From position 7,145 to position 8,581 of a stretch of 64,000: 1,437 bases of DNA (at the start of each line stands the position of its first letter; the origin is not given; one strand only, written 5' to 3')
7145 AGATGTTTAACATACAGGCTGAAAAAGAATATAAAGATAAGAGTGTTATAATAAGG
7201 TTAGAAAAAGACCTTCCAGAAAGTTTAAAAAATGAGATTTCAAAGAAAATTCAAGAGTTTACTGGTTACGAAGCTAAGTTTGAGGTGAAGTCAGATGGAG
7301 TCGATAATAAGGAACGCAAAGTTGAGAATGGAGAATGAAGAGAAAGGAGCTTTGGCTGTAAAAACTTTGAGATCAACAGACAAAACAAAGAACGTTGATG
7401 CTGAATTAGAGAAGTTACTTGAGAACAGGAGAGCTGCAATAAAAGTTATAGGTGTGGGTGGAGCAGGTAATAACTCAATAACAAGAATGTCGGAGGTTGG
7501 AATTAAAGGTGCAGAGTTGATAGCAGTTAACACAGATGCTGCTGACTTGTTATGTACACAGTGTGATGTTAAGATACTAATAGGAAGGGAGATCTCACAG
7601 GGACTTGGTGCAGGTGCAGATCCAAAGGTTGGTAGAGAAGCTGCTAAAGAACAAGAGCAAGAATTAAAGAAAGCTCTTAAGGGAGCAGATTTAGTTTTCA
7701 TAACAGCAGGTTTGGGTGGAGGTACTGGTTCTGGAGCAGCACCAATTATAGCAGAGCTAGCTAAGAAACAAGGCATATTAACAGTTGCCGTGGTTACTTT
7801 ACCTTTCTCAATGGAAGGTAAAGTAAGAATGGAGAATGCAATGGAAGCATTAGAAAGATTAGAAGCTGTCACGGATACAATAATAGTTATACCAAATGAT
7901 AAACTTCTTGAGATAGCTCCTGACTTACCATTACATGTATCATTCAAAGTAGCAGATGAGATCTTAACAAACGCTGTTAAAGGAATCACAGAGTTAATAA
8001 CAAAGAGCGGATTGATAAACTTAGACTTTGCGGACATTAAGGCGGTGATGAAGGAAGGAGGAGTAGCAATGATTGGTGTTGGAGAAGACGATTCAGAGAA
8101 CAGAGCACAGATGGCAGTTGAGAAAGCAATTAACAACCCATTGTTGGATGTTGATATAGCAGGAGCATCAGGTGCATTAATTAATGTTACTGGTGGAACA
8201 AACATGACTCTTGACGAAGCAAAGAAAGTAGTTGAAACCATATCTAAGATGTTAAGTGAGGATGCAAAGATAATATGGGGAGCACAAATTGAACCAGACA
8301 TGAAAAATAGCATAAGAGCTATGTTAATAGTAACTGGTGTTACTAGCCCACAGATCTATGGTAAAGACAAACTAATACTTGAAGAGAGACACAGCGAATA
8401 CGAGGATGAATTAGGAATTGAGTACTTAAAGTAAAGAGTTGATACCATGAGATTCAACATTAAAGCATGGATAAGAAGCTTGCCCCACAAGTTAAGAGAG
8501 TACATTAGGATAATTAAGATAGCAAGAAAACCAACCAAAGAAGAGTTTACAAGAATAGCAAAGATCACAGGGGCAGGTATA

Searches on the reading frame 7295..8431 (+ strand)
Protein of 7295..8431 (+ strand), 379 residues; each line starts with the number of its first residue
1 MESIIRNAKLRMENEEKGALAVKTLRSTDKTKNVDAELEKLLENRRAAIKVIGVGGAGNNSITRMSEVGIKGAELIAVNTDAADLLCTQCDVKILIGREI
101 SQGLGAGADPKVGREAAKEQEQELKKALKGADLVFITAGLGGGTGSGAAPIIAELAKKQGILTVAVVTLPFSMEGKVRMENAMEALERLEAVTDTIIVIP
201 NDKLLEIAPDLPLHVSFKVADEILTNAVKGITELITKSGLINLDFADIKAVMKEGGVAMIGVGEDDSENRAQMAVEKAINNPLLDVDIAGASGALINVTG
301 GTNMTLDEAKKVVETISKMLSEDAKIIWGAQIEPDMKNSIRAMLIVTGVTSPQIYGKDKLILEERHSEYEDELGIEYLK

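Call 53: list_cluster_members(proteins=[P0006, P0007, window:7295-8431:+, window:2976-5075:+])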
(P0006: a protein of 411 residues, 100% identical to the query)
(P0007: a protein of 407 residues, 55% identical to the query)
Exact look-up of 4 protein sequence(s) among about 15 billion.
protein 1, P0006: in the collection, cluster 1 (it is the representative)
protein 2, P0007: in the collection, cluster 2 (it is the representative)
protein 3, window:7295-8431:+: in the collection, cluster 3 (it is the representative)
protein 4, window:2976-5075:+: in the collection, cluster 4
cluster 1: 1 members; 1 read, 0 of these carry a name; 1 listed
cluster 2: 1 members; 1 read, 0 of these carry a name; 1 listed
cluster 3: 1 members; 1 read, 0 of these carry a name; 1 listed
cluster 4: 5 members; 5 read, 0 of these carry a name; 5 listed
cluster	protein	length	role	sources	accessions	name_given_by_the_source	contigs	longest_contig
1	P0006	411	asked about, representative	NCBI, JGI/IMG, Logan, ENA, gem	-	-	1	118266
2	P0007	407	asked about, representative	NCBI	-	-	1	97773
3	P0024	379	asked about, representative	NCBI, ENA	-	-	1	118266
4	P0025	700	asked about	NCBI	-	-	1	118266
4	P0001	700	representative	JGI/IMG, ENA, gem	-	-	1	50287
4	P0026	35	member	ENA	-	-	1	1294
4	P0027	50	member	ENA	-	-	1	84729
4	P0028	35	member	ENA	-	-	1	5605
